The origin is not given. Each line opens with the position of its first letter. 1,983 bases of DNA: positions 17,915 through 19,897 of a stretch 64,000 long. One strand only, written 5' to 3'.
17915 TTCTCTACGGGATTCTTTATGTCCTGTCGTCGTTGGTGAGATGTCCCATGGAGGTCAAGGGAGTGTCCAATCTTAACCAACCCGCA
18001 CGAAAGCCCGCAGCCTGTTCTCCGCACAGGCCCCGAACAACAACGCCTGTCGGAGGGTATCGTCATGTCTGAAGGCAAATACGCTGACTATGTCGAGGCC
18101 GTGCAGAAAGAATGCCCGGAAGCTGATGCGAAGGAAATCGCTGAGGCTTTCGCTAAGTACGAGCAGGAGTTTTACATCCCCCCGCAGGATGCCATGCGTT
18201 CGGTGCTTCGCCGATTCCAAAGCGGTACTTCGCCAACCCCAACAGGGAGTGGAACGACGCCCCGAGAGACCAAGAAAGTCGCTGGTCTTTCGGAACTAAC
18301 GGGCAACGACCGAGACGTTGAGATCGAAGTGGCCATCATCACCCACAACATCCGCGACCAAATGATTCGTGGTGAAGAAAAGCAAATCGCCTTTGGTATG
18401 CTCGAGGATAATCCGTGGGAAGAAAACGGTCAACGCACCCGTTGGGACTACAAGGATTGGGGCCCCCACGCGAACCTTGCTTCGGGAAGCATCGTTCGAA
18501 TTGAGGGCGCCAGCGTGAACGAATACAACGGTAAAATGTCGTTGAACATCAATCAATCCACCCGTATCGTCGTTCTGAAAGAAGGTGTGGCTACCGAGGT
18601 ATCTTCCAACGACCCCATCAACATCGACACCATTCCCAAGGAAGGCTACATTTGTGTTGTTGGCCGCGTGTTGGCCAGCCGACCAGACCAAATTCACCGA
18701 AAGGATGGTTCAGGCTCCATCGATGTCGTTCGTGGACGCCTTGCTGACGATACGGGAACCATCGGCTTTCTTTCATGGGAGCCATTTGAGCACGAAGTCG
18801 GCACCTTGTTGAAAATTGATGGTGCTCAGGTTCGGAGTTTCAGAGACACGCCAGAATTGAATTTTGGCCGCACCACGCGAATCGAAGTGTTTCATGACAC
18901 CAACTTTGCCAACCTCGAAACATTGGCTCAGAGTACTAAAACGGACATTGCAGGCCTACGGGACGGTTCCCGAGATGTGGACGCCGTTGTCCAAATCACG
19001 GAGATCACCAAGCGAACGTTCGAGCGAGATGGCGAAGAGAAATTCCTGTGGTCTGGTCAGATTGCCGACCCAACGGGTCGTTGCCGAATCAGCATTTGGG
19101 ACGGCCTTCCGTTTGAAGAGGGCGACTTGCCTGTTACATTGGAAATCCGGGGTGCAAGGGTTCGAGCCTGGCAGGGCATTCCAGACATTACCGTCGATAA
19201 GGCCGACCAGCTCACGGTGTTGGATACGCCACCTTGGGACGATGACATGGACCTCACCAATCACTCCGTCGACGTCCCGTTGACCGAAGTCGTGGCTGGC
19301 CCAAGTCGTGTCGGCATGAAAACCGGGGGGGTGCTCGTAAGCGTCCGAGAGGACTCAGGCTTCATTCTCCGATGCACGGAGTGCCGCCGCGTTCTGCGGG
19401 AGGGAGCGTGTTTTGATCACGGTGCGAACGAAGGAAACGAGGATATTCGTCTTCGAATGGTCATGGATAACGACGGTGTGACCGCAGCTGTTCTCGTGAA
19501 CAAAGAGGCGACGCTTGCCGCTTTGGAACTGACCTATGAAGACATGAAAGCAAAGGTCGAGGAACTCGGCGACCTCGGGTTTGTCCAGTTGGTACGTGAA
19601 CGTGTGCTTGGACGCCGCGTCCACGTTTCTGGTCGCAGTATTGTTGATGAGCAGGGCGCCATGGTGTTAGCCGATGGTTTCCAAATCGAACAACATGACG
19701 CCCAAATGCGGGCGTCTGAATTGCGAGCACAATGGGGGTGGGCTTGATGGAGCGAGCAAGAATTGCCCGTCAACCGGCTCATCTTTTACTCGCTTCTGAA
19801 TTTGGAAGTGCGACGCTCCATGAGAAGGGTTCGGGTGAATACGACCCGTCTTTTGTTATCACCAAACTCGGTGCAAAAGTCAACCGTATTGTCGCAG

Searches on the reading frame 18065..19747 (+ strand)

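Call 3: search_protein_families(library=pfam, proteins=[window:18065-19747:+], max_evalue=0.1)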
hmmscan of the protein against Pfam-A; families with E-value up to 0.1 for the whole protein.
window:18065-19747:+ (560 aa): 1 family
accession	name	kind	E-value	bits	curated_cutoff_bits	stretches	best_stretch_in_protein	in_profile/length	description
PF16900.11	REPA_OB_2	-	0.042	14.2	27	0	136-169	64-96/98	Replication protein A OB domain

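Call 4: search_protein_families(library=ncbifam, proteins=[window:18065-19747:+], max_evalue=0.1)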
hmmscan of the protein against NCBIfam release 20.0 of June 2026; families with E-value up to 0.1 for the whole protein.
window:18065-19747:+ (560 aa): 14 families
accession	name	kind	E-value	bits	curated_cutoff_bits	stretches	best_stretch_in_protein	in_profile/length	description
NF005554.0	PRK07218.1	equivalog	2.1e-75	254.3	447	2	192-555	67-419/423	Single-stranded DNA binding protein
NF004998.0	PRK06386.1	equivalog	1.8e-32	113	556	2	305-527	120-326/358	replication factor A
NF005553.0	PRK07217.1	subfamily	2.2e-28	99.5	353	2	418-543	172-296/311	replication factor A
NF009030.0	PRK12366.1-1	equivalog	2.4e-17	62.6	1147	1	137-347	355-589/796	replication factor A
NF005050.0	PRK06461.1-4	equivalog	7.7e-15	55.3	176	3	132-174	59-102/151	single-stranded DNA-binding protein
NF009031.0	PRK12366.1-2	equivalog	3e-11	42.5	767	2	169-348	52-233/647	replication factor A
NF009032.0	PRK12366.1-3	equivalog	3.8e-08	32.1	773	1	211-348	90-232/651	replication factor A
NF005051.0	PRK06461.1-5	equivalog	6.8e-08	32.7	235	1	196-305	15-124/146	single-stranded DNA-binding protein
NF012035.0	PRK15491.1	equivalog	1.1e-07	31.5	362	1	151-347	24-223/374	replication factor A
NF005048.0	PRK06461.1-1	equivalog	1.4e-07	31.9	230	2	199-305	18-125/148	single-stranded DNA-binding protein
NF005551.0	PRK07211.1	equivalog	1.3e-06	28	575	2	291-348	160-219/485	single-stranded DNA binding protein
NF005049.0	PRK06461.1-3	equivalog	1.9e-05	24.9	188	0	190-274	11-97/144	single-stranded DNA-binding protein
NF009034.0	PRK12366.1-5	equivalog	0.00049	18.6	789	1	198-372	76-254/642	replication factor A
NF011288.0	PRK14699.1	equivalog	0.0031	16.5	544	0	138-346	124-332/484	replication factor A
